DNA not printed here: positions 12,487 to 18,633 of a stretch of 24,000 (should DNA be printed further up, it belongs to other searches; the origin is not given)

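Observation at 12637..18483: Helicase core interrupted by very large insertions and studded with four or five Cys clusters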

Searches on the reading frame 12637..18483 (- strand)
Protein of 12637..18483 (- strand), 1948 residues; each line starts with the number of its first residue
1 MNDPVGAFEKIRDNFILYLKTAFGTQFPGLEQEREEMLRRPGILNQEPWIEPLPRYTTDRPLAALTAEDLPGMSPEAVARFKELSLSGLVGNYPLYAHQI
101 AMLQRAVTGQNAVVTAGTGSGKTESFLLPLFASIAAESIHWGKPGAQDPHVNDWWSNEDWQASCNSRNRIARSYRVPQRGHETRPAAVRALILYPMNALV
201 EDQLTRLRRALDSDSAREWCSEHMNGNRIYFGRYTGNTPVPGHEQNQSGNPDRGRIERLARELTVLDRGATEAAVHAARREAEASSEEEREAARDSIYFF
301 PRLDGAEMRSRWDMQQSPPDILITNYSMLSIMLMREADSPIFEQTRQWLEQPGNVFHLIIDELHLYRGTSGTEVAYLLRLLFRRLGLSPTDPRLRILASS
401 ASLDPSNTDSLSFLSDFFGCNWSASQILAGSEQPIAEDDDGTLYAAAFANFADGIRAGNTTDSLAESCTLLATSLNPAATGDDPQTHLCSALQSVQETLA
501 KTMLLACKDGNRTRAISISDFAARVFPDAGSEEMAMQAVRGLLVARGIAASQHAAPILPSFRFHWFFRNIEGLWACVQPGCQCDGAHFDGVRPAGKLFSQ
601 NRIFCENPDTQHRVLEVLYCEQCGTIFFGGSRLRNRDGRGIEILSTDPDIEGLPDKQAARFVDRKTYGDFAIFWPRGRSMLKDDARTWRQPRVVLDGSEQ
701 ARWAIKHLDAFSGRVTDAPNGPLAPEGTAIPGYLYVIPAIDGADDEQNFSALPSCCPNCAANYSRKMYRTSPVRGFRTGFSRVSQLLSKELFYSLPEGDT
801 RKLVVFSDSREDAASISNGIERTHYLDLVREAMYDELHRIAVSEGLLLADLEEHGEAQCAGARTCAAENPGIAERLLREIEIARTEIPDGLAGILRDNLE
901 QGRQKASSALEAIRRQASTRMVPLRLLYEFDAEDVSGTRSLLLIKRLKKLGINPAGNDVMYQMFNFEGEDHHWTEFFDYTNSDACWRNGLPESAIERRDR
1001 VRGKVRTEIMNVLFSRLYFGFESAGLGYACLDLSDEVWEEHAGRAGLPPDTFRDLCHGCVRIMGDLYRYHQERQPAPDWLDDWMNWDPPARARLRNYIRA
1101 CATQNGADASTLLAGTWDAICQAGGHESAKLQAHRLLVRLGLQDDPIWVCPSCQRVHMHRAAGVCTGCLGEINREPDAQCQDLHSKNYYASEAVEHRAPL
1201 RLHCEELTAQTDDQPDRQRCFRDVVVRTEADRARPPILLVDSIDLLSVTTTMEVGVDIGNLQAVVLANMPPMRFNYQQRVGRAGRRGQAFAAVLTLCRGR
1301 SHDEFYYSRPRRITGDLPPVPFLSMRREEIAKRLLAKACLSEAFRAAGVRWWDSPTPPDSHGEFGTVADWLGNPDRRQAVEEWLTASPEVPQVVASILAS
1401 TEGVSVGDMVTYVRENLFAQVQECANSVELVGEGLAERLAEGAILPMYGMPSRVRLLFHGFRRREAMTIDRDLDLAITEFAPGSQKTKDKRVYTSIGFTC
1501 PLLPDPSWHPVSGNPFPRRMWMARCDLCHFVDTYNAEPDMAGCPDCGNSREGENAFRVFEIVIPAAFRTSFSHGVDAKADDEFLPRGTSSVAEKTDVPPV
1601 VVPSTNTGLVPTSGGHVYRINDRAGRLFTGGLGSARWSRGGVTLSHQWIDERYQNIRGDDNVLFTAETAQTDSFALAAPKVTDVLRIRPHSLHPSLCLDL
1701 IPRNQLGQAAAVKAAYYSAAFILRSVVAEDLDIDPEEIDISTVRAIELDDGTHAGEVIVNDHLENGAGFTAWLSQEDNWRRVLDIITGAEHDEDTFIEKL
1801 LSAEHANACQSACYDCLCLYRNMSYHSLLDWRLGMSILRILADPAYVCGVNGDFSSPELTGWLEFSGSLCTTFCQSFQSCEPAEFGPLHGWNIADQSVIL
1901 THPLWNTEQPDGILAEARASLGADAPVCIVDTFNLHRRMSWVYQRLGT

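Call 4: search_protein_families(library=pfam, proteins=[window:12637-18483:-], max_evalue=0.01)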
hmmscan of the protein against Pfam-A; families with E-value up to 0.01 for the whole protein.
window:12637-18483:- (1948 aa): 2 families
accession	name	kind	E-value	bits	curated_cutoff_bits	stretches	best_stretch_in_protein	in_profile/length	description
PF00270.35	DEAD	-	1.4e-14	54.6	26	1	97-215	2-72/167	DEAD/DEAH box helicase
PF00271.37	Helicase_C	-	1.9e-06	28.5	23.5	1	1242-1287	65-110/110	Helicase conserved C-terminal domain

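Call 5: search_protein_families(library=padloc, proteins=[window:12637-18483:-], max_evalue=0.01)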
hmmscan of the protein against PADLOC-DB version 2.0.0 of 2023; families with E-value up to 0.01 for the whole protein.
window:12637-18483:- (1948 aa): 37 families (the best 25 are shown)
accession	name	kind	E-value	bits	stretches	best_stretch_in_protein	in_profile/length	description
PDLC00014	DruE2|DruE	-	0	1858.6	1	1-1946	1-1923/1928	SNF2 family N-terminal domain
PDLC00015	DruE2|DruE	-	0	1819.8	1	1-1947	2-1881/1887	SNF2 family N-terminal domain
PDLC00051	DruE4|DruE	-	0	1797.9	1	1-1946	3-1823/1829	SNF2 family N-terminal domain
PDLC00013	DruE1|DruE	-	9.3e-184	611.9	5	183-629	143-586/1776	SNF2 family N-terminal domain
PDLC00037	DruE3|DruE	-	1.5e-97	326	5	306-631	210-495/2055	SNF2 family N-terminal domain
PDLC00035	DruE3|DruE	-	8.9e-77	256.9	5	306-632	210-501/1460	SNF2 family N-terminal domain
PDLC00036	DruE3|DruE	-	9.2e-57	190.1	4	1242-1298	1049-1105/2023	SNF2 family N-terminal domain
PDLC02896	DpdJ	-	2.1e-19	66.8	2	183-386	212-400/1487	DpdJ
PDLC03960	SngC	-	3.1e-15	54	2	106-211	36-96/720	-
PDLC02503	BrxHI|BrxHII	-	3.2e-13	46.9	1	1248-1298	304-354/698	BrxHI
PDLC02570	DrmA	-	1e-08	32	1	1244-1310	583-648/851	DrmA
PDLC02569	DrmA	-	1.5e-08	30.9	1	1245-1309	832-895/1095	DrmA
PDLC02893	DpdJ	-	4.1e-08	29.6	1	304-386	331-411/876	DpdJ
PDLC01196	Cas3d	-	8.4e-08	29.2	1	96-131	16-51/594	CAS-I-D; effector_G3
PDLC02870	DpdF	-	5.8e-07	26.4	1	1237-1295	271-329/534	DpdF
PDLC01769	Cas3g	-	0.00028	17.7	0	1242-1301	328-386/836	-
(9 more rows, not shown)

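Call 7: search_solved_structures(query=window:12637-18483:-, max_evalue=0.01)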
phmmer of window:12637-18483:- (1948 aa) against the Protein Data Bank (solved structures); distinct sequences matched with E-value up to 0.01: 6.
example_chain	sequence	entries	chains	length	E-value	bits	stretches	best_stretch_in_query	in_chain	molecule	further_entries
9wae_A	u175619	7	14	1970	2.8e-247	826.7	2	3-835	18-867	Helicase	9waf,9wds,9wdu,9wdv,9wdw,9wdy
9tu7_Y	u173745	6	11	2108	8.9e-38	132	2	309-638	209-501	DEAD/DEAH box helicase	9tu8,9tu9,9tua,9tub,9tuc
6znp_A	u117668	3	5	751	9.7e-11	42.3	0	1244-1310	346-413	Uncharacterized ATP-dependent helicase YprA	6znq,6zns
1hv8_A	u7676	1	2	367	0.0006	19.8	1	1242-1305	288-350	PUTATIVE ATP-DEPENDENT RNA HELICASE MJ0669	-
5dtu_A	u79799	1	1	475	0.00097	19.1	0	1245-1331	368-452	Prp28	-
2db3_A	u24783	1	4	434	0.0099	15.8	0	1242-1289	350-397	ATP-dependent RNA helicase vasa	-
